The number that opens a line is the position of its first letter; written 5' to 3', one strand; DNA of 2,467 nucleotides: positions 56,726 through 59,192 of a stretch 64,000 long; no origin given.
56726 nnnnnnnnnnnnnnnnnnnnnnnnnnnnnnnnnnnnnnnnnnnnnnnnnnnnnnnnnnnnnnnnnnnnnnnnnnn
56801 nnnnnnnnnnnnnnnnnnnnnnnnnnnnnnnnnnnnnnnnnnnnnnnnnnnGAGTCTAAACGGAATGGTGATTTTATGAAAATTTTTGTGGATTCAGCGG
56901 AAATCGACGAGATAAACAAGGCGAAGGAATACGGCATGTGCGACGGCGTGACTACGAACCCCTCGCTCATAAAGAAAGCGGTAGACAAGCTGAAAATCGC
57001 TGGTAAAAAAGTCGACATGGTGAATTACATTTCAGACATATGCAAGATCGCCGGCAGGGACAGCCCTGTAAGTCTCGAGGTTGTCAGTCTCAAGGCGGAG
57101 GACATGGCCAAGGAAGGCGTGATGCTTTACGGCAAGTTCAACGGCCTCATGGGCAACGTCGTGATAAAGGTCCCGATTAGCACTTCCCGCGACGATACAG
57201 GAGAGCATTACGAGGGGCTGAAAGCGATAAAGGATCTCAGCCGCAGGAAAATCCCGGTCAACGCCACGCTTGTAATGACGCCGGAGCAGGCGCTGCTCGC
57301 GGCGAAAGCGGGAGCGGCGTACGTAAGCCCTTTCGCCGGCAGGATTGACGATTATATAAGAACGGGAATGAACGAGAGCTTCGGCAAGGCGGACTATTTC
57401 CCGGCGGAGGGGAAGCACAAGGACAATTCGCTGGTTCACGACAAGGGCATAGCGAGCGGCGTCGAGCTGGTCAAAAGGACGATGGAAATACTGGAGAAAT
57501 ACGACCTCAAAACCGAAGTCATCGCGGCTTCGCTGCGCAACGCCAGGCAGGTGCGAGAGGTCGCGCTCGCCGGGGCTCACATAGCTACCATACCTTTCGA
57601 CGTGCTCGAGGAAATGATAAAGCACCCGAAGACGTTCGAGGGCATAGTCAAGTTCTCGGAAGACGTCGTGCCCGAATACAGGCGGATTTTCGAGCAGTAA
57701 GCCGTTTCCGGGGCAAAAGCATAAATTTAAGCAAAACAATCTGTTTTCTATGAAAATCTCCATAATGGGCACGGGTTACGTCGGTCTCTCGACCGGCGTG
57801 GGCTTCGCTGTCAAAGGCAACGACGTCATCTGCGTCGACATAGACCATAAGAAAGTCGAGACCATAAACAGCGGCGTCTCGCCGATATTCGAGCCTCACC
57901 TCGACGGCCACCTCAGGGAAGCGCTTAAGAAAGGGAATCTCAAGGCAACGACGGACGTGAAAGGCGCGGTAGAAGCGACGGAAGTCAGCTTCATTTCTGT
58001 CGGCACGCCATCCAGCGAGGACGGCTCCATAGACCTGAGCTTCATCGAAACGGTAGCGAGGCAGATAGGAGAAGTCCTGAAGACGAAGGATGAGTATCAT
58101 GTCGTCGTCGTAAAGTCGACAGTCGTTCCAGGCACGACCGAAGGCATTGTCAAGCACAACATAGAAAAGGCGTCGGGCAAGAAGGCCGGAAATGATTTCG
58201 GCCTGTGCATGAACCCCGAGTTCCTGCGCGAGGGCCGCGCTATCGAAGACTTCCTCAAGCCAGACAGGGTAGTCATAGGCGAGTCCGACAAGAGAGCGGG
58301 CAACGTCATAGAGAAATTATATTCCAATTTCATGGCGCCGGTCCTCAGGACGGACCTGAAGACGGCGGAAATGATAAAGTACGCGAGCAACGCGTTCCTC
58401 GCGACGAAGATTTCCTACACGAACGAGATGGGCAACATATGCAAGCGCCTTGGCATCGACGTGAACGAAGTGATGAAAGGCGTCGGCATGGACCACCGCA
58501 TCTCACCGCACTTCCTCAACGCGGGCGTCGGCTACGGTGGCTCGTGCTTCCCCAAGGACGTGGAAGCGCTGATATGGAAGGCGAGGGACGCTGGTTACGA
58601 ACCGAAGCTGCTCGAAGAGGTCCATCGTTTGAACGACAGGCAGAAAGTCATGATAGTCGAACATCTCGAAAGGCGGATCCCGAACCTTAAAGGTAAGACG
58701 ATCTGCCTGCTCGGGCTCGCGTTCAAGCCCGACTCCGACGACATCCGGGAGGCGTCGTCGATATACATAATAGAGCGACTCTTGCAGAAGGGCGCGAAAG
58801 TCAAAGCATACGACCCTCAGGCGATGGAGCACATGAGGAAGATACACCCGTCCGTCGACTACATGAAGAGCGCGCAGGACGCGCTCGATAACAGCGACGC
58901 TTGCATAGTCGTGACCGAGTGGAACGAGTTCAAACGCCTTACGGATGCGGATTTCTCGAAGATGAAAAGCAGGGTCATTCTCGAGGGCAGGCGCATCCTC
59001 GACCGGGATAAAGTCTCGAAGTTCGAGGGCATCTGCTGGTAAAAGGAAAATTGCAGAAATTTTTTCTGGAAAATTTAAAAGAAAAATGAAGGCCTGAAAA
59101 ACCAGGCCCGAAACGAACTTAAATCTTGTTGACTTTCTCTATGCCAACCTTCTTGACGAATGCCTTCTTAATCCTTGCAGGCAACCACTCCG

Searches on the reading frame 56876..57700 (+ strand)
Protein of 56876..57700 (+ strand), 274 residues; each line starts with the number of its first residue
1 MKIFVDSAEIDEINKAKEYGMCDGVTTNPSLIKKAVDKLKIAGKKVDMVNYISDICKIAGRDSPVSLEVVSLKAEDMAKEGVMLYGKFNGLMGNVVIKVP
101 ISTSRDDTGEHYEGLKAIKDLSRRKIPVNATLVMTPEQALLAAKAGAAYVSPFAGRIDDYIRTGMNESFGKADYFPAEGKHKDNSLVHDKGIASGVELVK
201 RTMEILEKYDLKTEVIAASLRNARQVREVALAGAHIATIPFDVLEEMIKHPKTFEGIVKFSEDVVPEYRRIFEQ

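Call 93: search_protein_families(library=pfam, proteins=[window:56876-57700:+], max_evalue=0.0001)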
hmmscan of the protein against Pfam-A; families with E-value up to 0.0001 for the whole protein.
window:56876-57700:+ (274 aa): 1 family
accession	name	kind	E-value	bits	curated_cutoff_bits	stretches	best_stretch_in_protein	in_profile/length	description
PF00923.25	TAL_FSA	-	4.9e-57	193.9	27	1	3-254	1-239/285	Transaldolase/Fructose-6-phosphate aldolase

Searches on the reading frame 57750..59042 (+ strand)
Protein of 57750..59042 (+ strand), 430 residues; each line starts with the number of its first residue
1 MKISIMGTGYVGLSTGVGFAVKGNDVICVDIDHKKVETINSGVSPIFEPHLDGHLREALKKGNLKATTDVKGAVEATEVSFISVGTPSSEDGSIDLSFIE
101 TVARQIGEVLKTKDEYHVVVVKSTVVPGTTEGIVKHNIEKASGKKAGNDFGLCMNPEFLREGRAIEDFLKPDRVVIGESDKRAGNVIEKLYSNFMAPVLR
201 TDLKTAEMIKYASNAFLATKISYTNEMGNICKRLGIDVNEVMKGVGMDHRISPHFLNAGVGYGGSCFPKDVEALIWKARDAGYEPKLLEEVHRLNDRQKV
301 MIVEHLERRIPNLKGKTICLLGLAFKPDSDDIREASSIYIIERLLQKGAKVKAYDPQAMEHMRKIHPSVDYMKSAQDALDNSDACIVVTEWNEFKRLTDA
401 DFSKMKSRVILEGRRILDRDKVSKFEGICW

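Call 92: search_protein_families(library=pfam, proteins=[window:57750-59042:+], max_evalue=0.0001)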
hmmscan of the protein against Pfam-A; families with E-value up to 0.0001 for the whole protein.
window:57750-59042:+ (430 aa): 3 families
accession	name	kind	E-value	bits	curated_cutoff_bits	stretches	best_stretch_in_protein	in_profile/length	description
PF03721.20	UDPG_MGDP_dh_N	-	7e-64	215.3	27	1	1-190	1-187/187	UDP-glucose/GDP-mannose dehydrogenase family, NAD binding domain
PF00984.24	UDPG_MGDP_dh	-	3.1e-40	136.6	25.4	1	204-296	1-93/94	UDP-glucose/GDP-mannose dehydrogenase family, central domain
PF03720.21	UDPG_MGDP_dh_C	-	2.4e-29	102.2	30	1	320-419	2-103/103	UDP-glucose/GDP-mannose dehydrogenase family, UDP binding domain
